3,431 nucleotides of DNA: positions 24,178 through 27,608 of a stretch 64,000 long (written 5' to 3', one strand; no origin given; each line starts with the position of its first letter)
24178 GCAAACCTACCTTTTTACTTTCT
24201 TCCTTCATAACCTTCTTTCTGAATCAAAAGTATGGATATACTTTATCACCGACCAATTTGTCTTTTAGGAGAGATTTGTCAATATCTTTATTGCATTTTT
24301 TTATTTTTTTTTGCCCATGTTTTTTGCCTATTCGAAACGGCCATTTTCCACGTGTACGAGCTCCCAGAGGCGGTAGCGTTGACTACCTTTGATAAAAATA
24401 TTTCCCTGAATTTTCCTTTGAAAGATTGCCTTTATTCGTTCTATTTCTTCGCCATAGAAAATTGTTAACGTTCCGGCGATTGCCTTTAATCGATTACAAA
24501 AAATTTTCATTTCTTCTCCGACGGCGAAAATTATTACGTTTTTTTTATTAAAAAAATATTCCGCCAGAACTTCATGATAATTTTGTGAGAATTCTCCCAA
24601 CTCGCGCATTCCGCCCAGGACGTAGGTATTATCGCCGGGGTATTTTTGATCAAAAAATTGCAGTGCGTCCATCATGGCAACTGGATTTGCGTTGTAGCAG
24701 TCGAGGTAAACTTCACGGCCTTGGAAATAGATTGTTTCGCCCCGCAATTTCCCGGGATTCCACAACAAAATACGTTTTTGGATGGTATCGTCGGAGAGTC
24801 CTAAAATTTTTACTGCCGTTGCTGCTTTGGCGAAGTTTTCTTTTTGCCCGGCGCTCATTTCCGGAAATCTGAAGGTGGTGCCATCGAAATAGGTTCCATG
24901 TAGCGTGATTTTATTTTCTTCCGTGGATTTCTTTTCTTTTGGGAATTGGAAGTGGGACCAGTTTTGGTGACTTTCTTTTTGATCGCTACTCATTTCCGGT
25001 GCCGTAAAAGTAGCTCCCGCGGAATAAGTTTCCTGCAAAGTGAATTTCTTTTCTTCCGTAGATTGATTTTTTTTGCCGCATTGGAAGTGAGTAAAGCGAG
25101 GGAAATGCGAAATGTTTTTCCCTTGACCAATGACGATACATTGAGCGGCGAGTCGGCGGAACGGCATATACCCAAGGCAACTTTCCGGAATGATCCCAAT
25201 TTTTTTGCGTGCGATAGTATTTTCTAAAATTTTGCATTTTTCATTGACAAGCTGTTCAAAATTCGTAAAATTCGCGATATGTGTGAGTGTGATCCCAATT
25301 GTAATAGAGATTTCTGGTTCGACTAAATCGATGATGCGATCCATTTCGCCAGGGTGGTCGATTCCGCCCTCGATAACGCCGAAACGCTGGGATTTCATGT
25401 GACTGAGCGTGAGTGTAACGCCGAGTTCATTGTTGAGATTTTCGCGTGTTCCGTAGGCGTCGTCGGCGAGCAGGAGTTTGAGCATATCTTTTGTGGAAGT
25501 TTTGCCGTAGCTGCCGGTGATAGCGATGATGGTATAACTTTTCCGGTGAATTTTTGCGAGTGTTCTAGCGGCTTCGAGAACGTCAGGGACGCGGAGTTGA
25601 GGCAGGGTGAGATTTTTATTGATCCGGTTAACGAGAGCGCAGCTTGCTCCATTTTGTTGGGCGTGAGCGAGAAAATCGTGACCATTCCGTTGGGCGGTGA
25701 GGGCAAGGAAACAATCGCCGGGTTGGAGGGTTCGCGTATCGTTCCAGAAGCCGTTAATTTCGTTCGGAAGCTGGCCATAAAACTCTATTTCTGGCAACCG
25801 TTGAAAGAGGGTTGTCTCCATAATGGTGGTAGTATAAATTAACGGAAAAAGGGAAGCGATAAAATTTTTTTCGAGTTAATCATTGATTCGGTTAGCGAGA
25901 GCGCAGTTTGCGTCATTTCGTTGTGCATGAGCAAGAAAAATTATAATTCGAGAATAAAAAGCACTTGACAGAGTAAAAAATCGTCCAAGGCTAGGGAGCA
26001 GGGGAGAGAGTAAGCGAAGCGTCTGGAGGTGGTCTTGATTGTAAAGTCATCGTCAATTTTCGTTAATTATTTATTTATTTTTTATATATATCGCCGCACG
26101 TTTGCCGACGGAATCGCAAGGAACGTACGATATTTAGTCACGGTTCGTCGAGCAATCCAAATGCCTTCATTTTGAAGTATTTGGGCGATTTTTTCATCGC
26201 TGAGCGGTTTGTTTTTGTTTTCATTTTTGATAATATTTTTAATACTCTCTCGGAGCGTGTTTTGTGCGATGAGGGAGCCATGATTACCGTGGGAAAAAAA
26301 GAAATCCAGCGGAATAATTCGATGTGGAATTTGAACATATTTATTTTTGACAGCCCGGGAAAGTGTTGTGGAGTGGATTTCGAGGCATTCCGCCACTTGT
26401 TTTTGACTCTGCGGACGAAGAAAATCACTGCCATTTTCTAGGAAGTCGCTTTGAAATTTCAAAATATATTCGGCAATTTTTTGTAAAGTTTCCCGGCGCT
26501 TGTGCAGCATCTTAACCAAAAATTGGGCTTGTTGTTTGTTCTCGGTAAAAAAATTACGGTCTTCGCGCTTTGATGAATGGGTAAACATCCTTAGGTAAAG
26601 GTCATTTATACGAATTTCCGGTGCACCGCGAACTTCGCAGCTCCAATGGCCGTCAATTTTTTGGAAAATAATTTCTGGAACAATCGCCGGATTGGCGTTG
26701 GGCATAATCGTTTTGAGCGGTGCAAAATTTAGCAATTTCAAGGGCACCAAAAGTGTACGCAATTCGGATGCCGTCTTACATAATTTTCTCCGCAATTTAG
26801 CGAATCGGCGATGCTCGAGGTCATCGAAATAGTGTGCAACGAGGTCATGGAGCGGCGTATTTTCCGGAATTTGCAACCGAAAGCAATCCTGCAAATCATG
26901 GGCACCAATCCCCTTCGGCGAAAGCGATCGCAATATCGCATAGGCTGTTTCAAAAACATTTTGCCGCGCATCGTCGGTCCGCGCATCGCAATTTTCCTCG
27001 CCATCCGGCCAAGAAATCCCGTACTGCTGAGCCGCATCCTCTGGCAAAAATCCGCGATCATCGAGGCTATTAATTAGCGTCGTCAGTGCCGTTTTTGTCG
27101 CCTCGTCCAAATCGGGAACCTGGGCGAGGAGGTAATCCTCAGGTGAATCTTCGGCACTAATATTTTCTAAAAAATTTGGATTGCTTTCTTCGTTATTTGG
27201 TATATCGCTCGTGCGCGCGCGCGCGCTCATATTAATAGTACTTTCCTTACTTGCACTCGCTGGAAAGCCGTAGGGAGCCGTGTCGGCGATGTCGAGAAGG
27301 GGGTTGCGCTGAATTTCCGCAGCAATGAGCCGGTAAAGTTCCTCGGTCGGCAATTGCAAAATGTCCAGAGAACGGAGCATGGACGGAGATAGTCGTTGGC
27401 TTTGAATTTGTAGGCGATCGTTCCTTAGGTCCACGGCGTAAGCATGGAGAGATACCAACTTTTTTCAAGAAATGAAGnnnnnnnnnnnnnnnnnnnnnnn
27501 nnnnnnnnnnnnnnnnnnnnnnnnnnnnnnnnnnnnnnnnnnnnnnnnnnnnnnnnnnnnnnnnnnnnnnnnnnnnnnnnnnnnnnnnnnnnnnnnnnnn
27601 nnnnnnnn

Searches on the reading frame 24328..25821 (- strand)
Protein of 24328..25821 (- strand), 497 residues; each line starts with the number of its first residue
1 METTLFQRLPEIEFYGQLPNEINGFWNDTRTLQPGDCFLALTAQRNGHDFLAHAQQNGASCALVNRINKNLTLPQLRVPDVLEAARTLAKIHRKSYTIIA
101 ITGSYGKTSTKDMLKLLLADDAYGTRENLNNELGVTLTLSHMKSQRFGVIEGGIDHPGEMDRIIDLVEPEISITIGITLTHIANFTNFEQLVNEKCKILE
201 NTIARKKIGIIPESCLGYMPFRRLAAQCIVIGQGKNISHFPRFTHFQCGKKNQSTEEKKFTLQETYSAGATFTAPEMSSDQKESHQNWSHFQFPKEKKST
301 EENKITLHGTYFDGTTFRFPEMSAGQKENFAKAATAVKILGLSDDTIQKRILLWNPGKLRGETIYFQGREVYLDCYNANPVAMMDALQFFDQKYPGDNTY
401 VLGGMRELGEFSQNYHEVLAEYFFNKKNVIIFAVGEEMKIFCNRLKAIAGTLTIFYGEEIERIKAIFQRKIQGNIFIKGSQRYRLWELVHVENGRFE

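Call 11: search_protein_families(library=ncbifam, proteins=[window:24328-25821:-])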
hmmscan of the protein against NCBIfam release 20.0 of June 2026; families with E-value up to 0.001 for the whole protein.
window:24328-25821:- (497 aa): 15 families
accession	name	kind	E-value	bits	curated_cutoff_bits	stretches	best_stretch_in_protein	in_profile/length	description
TIGR01143.1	murF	subfamily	1.2e-70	238.6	288.6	2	28-235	2-215/418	UDP-N-acetylmuramoyl-tripeptide--D-alanyl-D-alanine ligase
NF008896.0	PRK11929.1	equivalog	2.2e-62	211.1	1023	1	24-490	529-954/965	bifunctional UDP-N-acetylmuramoyl-L-alanyl-D-glutamate--2,6-diaminopimelate ligase MurE/UDP-N-acetylmuramoyl-tripeptide--D-alanyl-D-alanine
NF010693.0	PRK14093.1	equivalog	3.1e-45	154.7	544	2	15-201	21-216/479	UDP-N-acetylmuramoylalanyl-D-glutamyl-2,6-diaminopimelate--D-alanyl-D-alanine ligase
NF008897.0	PRK11930.1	equivalog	1.5e-42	145.6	804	2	12-202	14-216/822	bifunctional UDP-N-acetylmuramoyl-tripeptide:D-alanyl-D-alanine ligase/alanine racemase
NF008041.0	PRK10773.1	equivalog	2.3e-36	125.5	551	2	22-212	24-218/453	UDP-N-acetylmuramoyl-tripeptide--D-alanyl-D-alanine ligase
TIGR01087.1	murD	equivalog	1.5e-11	44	211.95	1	93-203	101-206/441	UDP-N-acetylmuramoyl-L-alanine--D-glutamate ligase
NF001124.0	PRK00139.1-2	equivalog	1.5e-11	43.7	476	1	20-118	26-131/500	UDP-N-acetylmuramoyl-L-alanyl-D-glutamate--2,6-diaminopimelate ligase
TIGR01085.1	murE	subfamily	4.9e-11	42.2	257.3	1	21-119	3-108/472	UDP-N-acetylmuramyl-tripeptide synthetase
NF001126.0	PRK00139.1-4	equivalog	5.8e-11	41.6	373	1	12-121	13-129/486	UDP-N-acetylmuramoyl-L-alanyl-D-glutamate--2,6-diaminopimelate ligase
NF053645.1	pMurC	equivalog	5.1e-09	35.3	560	1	81-203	88-214/492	pseudomurein biosynthesis peptide ligase pMurC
NF010628.0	PRK14022.1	equivalog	3.5e-07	29.3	536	1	21-119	34-134/483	UDP-N-acetylmuramoyl-L-alanyl-D-glutamate--L-lysine ligase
NF033197.0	F430_CfbE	equivalog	5.7e-05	22.2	250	0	92-122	95-125/430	coenzyme F430 synthase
TIGR01082.1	murC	equivalog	7.5e-05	22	335.1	0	80-193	85-192/449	UDP-N-acetylmuramate--L-alanine ligase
NF053647.1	pMurD2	equivalog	0.00029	19.9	550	0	92-120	95-123/405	pseudomurein biosynthesis peptide ligase pMurD2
NF001123.0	PRK00139.1-1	equivalog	0.00044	19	586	0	21-114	19-125/493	UDP-N-acetylmuramoyl-L-alanyl-D-glutamate--2,6-diaminopimelate ligase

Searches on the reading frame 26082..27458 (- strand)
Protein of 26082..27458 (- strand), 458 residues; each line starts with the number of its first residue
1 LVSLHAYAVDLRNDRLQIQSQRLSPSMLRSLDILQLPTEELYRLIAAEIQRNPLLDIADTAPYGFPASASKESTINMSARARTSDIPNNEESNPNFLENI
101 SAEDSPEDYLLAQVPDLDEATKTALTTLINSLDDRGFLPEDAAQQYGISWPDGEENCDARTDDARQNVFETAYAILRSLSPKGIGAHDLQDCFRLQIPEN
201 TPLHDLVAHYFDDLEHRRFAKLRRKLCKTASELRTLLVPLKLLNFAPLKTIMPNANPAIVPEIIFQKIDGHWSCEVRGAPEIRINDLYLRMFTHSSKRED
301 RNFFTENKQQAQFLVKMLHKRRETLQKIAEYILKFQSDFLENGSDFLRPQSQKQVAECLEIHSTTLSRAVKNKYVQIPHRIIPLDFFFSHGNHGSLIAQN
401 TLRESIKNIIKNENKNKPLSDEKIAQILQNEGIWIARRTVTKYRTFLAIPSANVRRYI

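Call 11: search_protein_families(library=ncbifam, proteins=[window:26082-27458:-])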
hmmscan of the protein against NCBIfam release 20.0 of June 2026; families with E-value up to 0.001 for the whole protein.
window:26082-27458:- (458 aa): 7 families
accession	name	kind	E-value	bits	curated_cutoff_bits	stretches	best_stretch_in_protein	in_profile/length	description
TIGR02395.1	rpoN_sigma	equivalog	1.3e-92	311.1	277.35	1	17-456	1-434/434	RNA polymerase factor sigma-54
NF004595.0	PRK05932.1-2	equivalog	6.9e-75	252.8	513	1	82-457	100-482/484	RNA polymerase factor sigma-54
NF009118.0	PRK12469.1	subfamily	4.2e-73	246.8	396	1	116-456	137-479/483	RNA polymerase factor sigma-54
NF004596.0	PRK05932.1-3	subfamily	6e-66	223.4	499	2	73-456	122-505/515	RNA polymerase factor sigma-54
NF004598.0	PRK05932.1-5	equivalog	2.1e-63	214.8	621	1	70-457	114-503/504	RNA polymerase factor sigma-54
NF004597.0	PRK05932.1-4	equivalog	5.1e-54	183.5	817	1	107-456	121-474/477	RNA polymerase factor sigma-54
NF004602.0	PRK05932.2-4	equivalog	3.2e-47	161.3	506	1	11-456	3-409/416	RNA polymerase factor sigma-54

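Call 44: find_homologous_proteins(query=window:26082-27458:-, max_evalue=1e-120)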
Query window:26082-27458:- (458 aa): 17 proteins with E <= 1e-120 among 7644 candidates.
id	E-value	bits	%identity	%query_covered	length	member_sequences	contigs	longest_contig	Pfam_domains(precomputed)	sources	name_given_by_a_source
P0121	4.1e-288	973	100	94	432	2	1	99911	PF04963.20,PF00309.26,PF04552.20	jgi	jgi:RNA polymerase sigma-54 factor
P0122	5.1e-224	762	75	98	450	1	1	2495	PF04963.20,PF00309.26,PF04552.20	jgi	jgi:RNA polymerase sigma-54 factor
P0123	3.0e-213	727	74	98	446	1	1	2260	PF04963.20,PF00309.26,PF04552.20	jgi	jgi:RNA polymerase sigma-54 factor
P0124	5.7e-211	719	76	94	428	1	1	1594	PF04963.20,PF00309.26,PF04552.20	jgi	jgi:RNA polymerase sigma-54 factor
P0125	8.7e-195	666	69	98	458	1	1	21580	PF04963.20,PF00309.26,PF04552.20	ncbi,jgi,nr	ncbi:MAG: RNA polymerase factor sigma-54 [Puniceicoccales bacterium]|jgi:RNA polymerase sigma-54 fac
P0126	9.7e-195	666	68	98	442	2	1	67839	PF04963.20,PF00309.26,PF04552.20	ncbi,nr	ncbi:MAG: RNA polymerase factor sigma-54 [Puniceicoccales bacterium]|nr:RNA polymerase factor sigma-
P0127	5.5e-191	653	67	98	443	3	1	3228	PF04963.20,PF00309.26,PF04552.20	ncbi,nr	ncbi:MAG: RNA polymerase factor sigma-54 [Puniceicoccales bacterium]|nr:RNA polymerase factor sigma-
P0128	4.0e-190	650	68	94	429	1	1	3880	PF04963.20,PF00309.26,PF04552.20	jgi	jgi:RNA polymerase sigma-54 factor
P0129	2.2e-183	628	75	83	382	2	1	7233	PF04963.20,PF00309.26,PF04552.20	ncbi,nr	ncbi:MAG: hypothetical protein LBF34_05335, partial [Puniceicoccales bacterium]|nr:hypothetical prot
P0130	5.4e-179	614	67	94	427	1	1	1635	PF04963.20,PF00309.26,PF04552.20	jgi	jgi:RNA polymerase sigma-54 factor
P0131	6.2e-172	590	65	94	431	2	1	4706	PF04963.20,PF04552.20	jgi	jgi:RNA polymerase sigma-54 factor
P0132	1.9e-169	582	62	98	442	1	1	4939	PF04963.20,PF00309.26,PF04552.20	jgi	jgi:RNA polymerase sigma-54 factor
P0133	1.0e-165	570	61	98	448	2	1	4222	PF04963.20,PF00309.26,PF04552.20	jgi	jgi:RNA polymerase sigma-54 factor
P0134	1.5e-156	540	62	94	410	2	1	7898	PF04963.20,PF00309.26,PF04552.20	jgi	jgi:RNA polymerase sigma-54 factor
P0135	1.6e-156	540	59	94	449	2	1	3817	PF04963.20,PF04552.20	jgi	jgi:RNA polymerase sigma-54 factor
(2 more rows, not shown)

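Call 45: find_encoding_contigs(protein=P0125, flank=6000, max_places=1)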
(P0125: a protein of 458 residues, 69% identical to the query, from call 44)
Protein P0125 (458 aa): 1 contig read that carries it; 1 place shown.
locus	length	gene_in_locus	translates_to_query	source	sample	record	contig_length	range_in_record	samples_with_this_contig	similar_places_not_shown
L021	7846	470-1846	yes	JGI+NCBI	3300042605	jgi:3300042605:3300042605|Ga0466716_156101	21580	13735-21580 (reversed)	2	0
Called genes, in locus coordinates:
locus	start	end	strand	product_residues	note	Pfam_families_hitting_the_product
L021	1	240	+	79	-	PF00587:tRNA-synt_2b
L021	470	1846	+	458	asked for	PF00309:Sigma54_AID, PF04963:Sigma54_CBD, PF04552:Sigma54_DBD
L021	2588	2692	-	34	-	-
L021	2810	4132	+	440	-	PF08245:Mur_ligase_M, PF02875:Mur_ligase_C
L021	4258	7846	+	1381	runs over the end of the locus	PF03797:Autotransporter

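Call 46: find_encoding_contigs(protein=P0126, flank=6000, max_places=1)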
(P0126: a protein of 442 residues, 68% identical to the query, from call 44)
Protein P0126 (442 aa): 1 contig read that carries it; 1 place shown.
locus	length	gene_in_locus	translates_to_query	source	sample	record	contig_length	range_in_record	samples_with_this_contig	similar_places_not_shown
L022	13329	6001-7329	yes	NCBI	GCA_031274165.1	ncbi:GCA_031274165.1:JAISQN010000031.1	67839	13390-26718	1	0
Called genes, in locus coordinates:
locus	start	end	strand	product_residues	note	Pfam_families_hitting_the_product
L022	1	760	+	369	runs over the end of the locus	PF04551:GcpE, PF26540:GcpE_C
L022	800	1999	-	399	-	-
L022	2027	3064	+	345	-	PF04613:LpxD, PF25084:LbH_EIF2B (faint), PF25087:GMPPB_C, PF00132:Hexapep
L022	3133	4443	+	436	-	PF02646:RmuC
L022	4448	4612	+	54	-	PF02403:Seryl_tRNA_N (faint)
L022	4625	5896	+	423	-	PF02403:Seryl_tRNA_N, PF00587:tRNA-synt_2b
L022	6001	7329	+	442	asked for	PF00309:Sigma54_AID, PF04963:Sigma54_CBD, PF04552:Sigma54_DBD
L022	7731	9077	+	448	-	PF08245:Mur_ligase_M, PF02875:Mur_ligase_C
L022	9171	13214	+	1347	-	PF03797:Autotransporter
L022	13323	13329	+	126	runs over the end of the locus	PF01648:ACPS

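Call 47: find_encoding_contigs(protein=P0122, flank=6000, max_places=1)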
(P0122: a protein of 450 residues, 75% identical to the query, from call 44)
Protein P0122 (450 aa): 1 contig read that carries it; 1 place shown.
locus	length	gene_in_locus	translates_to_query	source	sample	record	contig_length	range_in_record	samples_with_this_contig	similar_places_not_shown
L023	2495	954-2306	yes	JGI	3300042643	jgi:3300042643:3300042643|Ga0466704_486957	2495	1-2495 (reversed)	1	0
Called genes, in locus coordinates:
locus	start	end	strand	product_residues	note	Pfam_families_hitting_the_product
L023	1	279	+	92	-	?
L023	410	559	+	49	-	-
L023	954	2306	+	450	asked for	PF00309:Sigma54_AID, PF04963:Sigma54_CBD, PF04552:Sigma54_DBD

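Call 48: find_encoding_contigs(protein=P0129, flank=6000, max_places=1)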
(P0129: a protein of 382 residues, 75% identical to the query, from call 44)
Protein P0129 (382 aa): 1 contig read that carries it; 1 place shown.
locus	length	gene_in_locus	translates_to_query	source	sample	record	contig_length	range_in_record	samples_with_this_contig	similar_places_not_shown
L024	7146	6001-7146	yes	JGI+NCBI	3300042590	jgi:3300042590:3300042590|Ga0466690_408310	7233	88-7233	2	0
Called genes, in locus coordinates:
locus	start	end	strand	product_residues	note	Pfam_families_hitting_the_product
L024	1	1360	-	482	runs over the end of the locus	?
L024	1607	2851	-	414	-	-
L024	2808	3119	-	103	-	-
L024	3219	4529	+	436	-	PF02646:RmuC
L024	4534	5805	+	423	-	PF02403:Seryl_tRNA_N, PF00587:tRNA-synt_2b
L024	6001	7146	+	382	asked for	PF00309:Sigma54_AID (weak), PF04963:Sigma54_CBD, PF04552:Sigma54_DBD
